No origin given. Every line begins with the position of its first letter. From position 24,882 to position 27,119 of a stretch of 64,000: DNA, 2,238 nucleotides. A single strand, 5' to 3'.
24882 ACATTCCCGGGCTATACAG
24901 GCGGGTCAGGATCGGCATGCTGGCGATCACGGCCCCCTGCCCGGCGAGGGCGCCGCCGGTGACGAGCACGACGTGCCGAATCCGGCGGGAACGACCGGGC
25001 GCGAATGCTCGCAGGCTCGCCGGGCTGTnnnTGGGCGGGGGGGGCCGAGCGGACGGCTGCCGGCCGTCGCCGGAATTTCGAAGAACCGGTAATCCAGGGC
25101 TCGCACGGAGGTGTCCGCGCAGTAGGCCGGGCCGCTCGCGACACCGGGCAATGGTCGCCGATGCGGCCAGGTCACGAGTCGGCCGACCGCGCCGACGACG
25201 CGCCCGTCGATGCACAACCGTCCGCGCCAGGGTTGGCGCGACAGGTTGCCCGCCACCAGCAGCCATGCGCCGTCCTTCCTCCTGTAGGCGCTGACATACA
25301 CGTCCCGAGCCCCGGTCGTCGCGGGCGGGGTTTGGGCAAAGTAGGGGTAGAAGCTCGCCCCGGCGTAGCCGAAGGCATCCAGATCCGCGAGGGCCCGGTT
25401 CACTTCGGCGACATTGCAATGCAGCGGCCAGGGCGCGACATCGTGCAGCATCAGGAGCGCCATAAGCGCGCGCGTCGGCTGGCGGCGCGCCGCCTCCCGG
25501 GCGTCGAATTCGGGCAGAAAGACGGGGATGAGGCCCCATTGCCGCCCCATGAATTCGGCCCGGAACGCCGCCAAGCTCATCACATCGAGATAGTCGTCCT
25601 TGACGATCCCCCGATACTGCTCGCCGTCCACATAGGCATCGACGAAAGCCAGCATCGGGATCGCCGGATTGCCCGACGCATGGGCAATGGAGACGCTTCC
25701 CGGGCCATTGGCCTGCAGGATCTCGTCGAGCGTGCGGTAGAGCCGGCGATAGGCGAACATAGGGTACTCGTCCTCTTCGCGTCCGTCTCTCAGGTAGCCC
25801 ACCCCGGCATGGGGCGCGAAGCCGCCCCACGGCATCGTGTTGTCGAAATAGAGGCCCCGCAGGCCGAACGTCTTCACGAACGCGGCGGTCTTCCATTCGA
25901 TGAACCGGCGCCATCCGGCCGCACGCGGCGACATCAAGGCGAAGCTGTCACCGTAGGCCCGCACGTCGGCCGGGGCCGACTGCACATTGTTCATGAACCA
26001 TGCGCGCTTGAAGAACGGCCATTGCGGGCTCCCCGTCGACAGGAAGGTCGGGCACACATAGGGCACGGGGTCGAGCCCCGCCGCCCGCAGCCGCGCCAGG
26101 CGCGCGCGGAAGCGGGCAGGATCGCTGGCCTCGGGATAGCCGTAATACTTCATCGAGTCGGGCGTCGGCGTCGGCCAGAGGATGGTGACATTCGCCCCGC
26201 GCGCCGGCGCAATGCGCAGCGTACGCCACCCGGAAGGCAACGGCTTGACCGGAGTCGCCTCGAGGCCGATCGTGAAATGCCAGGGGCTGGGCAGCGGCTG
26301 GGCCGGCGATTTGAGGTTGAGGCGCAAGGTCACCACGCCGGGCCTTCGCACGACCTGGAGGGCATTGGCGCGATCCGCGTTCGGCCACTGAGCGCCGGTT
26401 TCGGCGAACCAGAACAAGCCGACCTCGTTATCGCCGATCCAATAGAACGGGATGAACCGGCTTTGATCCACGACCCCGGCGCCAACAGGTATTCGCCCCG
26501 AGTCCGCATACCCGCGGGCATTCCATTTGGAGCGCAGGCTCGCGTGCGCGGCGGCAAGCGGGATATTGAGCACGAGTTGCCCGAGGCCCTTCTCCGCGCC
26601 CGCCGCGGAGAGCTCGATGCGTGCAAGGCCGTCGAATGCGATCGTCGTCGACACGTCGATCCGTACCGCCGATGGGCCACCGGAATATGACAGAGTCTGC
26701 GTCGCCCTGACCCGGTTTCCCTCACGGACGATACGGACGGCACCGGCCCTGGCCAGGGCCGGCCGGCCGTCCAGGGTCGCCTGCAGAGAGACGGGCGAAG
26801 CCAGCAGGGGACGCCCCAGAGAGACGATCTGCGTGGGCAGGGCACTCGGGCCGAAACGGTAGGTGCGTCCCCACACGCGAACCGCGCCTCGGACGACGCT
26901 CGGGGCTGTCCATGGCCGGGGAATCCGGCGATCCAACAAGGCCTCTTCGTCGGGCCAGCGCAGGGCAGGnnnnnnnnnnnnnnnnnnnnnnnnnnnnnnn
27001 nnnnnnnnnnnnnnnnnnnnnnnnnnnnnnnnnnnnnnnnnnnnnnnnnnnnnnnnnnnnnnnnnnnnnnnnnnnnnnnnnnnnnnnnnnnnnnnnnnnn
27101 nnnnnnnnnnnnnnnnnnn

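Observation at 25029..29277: Two large secreted proteins of unclear function sit in the middle of the EPS operon (LamG plus GH-like 985 aa; TIGR03790-like ~435 aa)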

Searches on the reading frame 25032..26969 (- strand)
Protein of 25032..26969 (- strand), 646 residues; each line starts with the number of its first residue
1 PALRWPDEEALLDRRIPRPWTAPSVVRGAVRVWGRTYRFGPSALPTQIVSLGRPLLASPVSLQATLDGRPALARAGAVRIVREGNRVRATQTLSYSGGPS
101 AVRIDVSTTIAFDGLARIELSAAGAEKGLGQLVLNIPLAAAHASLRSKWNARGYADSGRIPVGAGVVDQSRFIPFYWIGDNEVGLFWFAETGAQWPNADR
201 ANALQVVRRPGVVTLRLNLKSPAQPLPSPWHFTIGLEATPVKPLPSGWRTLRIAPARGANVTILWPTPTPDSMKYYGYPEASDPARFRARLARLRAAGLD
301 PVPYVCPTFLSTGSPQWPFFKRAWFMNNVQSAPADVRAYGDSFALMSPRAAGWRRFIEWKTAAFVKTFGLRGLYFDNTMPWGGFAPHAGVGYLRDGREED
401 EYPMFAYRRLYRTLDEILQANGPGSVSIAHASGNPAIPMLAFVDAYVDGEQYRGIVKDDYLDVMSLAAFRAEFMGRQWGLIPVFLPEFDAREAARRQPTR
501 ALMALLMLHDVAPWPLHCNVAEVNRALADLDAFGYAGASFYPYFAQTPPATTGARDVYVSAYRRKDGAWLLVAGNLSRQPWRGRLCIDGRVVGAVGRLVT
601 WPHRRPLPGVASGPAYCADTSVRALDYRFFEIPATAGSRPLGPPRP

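Call 64: find_homologous_proteins(query=window:25032-26969:-, max_evalue=0.001)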
Query window:25032-26969:- (646 aa): 48 proteins with E <= 0.001 among 8000 candidates.
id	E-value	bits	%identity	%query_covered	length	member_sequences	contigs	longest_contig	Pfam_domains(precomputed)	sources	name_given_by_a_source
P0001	0.0e+0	1484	100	100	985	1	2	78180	PF19543.6,PF13385.14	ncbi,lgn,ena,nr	ncbi:MAG: hypothetical protein M0037_14115 [Betaproteobacteria bacterium]|nr:hypothetical protein [B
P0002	0.0e+0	1292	87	100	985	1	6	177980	PF13385.14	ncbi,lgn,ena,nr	ncbi:MAG: hypothetical protein M0T84_14490 [Betaproteobacteria bacterium]|nr:hypothetical protein [B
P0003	5.6e-206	704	49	98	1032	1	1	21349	PF19543.6,PF13385.14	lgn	-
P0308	4.0e-182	625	48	93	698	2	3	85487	PF19543.6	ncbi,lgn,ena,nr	ncbi:MAG: DUF6067 family protein [Nitrospiraceae bacterium]|nr:DUF6067 family protein [Nitrospiracea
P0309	2.0e-176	607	45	95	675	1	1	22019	PF19543.6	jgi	-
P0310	5.6e-173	595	44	100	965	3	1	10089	PF19543.6,PF13385.14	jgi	-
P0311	3.3e-172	593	46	99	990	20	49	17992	PF13385.14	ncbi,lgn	-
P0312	4.0e-172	592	48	93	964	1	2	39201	PF19543.6,PF13385.14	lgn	-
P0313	5.1e-172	592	45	100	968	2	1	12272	PF19543.6,PF19773.6,PF13385.14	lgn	-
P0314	1.1e-171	591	45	96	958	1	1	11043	PF19543.6,PF13385.14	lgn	-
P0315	2.5e-171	590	47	93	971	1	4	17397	PF19543.6,PF13385.14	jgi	jgi:hypothetical protein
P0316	1.4e-170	587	43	96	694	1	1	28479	PF19543.6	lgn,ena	-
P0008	2.3e-170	587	48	94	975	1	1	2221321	PF19543.6,PF13385.14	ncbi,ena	-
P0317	5.5e-170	585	45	92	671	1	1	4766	PF19543.6,PF19773.6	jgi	jgi:hypothetical protein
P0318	4.0e-169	582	46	93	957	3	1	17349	PF19543.6,PF13385.14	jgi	jgi:hypothetical protein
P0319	5.1e-169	582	43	95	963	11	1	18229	PF19543.6,PF13385.14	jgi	-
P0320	1.1e-168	581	46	93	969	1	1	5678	PF19543.6,PF13385.14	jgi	-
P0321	1.3e-167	577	44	98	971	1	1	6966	PF19543.6,PF13385.14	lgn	-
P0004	7.3e-167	575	45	98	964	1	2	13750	PF19543.6,PF13385.14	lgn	-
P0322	4.8e-166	572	45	93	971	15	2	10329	PF19543.6,PF13385.14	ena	-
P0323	8.4e-166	571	46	96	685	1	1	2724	PF19543.6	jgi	jgi:hypothetical protein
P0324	1.1e-162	561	46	91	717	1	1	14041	PF19543.6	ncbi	-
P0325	2.0e-160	554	43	91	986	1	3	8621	PF19543.6,PF19773.6,PF13385.14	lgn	-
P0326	2.3e-159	550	41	98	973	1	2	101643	PF19543.6,PF19773.6,PF13385.14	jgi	jgi:hypothetical protein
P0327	2.4e-157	543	45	94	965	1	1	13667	PF19543.6,PF13385.14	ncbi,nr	ncbi:MAG: LamG domain-containing protein [Armatimonadetes bacterium]|nr:LamG domain-containing prote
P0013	3.4e-157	543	46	94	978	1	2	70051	PF19543.6,PF13385.14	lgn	-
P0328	3.8e-156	539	45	86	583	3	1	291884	PF19543.6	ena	-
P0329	1.9e-155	537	44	94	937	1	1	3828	PF19543.6,PF13385.14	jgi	jgi:hypothetical protein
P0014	3.2e-155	536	44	94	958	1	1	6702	PF19543.6,PF13385.14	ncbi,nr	ncbi:MAG: LamG domain-containing protein [Armatimonadetes bacterium]|nr:LamG domain-containing prote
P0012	1.5e-154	534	43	95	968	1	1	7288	PF19543.6,PF13385.14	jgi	jgi:hypothetical protein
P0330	3.0e-153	530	41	93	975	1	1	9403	PF19543.6,PF13385.14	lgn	-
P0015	5.9e-153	529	44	94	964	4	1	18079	PF19543.6,PF13385.14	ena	-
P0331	5.2e-152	526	45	93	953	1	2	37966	PF19543.6,PF13385.14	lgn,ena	-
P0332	1.1e-151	525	43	94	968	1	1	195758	PF19543.6,PF13385.14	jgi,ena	-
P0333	2.3e-151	524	40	95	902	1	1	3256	PF19543.6,PF13385.14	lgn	-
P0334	4.8e-151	523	44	98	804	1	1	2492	PF19543.6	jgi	jgi:hypothetical protein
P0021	5.7e-151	522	42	94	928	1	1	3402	PF19543.6,PF13385.14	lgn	-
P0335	1.3e-148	515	42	92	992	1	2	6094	PF19543.6,PF13385.14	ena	-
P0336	7.0e-146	506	41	92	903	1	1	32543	PF19543.6,PF13385.14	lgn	-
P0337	1.2e-139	485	41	87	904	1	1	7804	PF19543.6,PF13385.14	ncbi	-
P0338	1.1e-127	445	37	92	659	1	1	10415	PF19543.6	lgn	-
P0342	2.9e-106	375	38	87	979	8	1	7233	PF19543.6,PF13385.14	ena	-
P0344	3.6e-25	107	26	89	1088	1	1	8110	PF19543.6,PF13385.14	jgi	-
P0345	2.0e-21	94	27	78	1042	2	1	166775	PF19543.6,PF13385.14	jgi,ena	-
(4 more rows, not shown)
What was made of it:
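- On DUF6067 / PF19543 (Pfam name GH123_N): NCBI names the LamG-less homologue P0308 'DUF6067 family protein' (call 64).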
